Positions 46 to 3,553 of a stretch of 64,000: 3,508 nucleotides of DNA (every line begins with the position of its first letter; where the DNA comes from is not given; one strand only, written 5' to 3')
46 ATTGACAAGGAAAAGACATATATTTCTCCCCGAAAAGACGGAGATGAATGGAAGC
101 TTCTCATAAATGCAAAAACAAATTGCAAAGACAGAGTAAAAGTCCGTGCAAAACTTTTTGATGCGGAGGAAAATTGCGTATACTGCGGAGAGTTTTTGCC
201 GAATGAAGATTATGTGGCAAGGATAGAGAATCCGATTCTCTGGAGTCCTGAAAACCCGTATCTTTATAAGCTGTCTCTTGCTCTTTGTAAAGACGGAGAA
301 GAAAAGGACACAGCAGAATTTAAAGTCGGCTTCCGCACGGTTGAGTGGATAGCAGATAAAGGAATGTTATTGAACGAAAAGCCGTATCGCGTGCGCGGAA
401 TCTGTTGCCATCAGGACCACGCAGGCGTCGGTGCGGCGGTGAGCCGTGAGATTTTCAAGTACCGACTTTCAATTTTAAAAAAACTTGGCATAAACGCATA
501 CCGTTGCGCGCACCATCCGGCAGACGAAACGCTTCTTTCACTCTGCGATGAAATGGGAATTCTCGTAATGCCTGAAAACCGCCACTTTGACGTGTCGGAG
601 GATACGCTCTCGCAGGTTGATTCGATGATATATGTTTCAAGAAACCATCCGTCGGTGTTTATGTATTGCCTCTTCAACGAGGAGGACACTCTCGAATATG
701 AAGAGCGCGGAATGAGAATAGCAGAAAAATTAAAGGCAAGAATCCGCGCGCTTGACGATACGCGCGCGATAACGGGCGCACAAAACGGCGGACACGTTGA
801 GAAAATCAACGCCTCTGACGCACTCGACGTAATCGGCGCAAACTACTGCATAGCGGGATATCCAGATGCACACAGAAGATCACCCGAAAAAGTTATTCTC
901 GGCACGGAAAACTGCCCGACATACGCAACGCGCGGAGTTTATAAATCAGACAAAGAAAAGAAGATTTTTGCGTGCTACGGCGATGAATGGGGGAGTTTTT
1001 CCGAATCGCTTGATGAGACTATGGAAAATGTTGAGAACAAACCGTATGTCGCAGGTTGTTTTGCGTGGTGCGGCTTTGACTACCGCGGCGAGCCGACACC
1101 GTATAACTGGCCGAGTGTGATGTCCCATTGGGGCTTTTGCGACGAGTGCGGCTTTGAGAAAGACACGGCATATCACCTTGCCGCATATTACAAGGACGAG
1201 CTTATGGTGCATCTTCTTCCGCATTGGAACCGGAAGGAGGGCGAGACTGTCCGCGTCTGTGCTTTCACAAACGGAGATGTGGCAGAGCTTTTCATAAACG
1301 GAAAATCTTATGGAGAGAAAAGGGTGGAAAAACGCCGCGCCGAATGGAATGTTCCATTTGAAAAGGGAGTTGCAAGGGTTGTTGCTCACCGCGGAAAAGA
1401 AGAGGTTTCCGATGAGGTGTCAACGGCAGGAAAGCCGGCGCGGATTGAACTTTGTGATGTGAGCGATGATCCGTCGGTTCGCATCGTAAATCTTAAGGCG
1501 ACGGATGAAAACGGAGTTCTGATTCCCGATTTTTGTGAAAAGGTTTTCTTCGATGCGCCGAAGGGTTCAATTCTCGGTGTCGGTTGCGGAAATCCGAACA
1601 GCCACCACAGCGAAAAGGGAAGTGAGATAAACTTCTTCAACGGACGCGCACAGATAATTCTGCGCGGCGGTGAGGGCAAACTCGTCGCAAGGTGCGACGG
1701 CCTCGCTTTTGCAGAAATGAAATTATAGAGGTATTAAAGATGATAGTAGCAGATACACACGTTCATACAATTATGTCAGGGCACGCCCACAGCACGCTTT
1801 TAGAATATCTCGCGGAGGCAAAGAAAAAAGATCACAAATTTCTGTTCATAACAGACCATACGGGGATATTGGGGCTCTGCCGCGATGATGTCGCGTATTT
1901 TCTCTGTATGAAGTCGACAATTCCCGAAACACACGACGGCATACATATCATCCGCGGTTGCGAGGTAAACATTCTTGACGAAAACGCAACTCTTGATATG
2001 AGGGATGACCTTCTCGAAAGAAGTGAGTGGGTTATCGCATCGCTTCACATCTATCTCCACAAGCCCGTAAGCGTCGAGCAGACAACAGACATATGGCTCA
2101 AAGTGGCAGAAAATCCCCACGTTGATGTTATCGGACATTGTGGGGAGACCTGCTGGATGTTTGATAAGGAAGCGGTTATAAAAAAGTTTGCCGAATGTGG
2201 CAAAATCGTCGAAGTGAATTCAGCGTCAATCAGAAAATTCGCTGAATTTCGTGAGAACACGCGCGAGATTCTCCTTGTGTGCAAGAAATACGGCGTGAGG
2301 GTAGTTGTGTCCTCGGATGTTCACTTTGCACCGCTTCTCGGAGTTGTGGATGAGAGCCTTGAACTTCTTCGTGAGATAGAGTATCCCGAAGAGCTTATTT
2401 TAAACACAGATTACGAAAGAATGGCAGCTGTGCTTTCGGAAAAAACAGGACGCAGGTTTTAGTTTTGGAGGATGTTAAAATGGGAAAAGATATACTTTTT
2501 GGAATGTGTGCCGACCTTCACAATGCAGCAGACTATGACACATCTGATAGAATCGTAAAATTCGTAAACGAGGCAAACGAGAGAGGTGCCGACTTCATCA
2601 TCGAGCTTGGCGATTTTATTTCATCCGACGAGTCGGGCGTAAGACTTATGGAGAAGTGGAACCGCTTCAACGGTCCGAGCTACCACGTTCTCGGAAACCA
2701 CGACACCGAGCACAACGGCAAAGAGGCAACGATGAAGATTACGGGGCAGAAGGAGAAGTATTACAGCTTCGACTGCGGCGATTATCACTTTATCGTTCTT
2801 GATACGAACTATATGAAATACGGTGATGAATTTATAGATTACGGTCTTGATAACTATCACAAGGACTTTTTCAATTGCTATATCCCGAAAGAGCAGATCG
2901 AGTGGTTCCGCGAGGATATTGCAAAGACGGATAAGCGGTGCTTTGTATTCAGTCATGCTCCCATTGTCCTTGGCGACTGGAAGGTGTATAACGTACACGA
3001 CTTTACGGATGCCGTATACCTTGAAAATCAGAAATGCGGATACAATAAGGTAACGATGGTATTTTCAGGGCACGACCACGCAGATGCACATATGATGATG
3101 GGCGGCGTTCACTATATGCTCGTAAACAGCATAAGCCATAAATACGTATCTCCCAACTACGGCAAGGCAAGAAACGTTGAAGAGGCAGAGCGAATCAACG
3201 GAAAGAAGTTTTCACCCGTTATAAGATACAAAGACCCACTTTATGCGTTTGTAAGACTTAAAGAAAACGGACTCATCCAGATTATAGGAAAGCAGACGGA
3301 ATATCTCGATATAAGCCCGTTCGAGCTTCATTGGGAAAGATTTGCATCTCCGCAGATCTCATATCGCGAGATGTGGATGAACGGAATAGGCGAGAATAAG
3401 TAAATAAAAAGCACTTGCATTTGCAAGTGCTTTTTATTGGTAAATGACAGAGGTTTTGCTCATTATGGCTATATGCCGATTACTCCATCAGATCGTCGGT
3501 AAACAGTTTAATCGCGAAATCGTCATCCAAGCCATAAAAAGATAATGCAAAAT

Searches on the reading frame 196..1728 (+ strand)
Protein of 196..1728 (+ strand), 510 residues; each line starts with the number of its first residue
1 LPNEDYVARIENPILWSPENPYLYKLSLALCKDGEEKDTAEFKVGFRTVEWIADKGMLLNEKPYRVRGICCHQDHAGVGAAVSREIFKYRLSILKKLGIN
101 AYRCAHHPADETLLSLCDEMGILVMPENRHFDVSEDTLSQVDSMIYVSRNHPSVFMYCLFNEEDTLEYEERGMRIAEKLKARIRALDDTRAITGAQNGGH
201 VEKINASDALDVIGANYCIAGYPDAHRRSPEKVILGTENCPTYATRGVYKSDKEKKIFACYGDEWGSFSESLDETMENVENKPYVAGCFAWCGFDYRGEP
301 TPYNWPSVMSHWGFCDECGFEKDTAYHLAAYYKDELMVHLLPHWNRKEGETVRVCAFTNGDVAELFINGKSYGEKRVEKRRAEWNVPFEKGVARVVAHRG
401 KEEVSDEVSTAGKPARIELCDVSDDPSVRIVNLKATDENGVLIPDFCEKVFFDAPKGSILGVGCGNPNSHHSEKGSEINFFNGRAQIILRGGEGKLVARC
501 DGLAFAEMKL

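Call 12: search_protein_families(library=pfam, proteins=[window:196-1728:+])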
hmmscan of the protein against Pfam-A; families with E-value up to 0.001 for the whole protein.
window:196-1728:+ (510 aa): 4 families
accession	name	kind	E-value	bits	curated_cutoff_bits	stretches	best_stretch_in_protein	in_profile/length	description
PF02836.23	Glyco_hydro_2_C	-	9.1e-25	87.8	21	2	52-129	3-80/302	Glycosyl hydrolases family 2, TIM barrel domain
PF16355.11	DUF4982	-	2.1e-15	56.8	23.9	1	349-402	1-58/61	Domain of unknown function (DUF4982)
PF00703.27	Glyco_hydro_2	-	1.3e-10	42.4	23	1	8-47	70-109/109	Glycosyl hydrolases family 2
PF18565.7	Glyco_hydro2_C5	-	1.9e-10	40.9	32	1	426-505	15-99/103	Glycoside hydrolase family 2 C-terminal domain 5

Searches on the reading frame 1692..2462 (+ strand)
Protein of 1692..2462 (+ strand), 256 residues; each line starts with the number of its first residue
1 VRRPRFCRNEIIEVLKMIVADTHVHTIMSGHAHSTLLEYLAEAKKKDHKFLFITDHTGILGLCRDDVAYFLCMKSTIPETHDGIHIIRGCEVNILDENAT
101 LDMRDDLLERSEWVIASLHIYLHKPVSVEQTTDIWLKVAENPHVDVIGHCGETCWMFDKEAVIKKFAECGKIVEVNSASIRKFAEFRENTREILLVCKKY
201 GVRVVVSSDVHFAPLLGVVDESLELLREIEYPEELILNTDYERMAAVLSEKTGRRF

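Call 12: search_protein_families(library=pfam, proteins=[window:1692-2462:+])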
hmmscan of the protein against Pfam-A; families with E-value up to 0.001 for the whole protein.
window:1692-2462:+ (256 aa): 1 family
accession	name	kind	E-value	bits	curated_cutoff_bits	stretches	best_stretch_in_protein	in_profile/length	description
PF02811.25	PHP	-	5.1e-10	40.4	26.4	1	21-216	1-98/164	PHP domain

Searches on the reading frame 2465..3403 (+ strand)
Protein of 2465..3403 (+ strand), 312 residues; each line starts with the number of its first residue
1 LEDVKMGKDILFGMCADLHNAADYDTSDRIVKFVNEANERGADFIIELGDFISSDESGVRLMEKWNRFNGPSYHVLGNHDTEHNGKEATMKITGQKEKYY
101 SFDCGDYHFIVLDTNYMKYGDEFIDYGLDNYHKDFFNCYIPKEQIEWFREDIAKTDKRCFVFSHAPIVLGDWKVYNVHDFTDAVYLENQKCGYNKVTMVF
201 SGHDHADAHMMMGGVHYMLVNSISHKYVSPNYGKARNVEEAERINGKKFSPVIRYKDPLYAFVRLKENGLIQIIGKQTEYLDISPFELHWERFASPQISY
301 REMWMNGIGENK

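Call 12: search_protein_families(library=pfam, proteins=[window:2465-3403:+])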
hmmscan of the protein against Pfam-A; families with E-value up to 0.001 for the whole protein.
window:2465-3403:+ (312 aa): 1 family
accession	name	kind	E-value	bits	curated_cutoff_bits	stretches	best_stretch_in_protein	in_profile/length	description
PF00149.33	Metallophos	-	1.8e-15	58.3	21.5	1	12-206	3-190/191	Calcineurin-like phosphoesterase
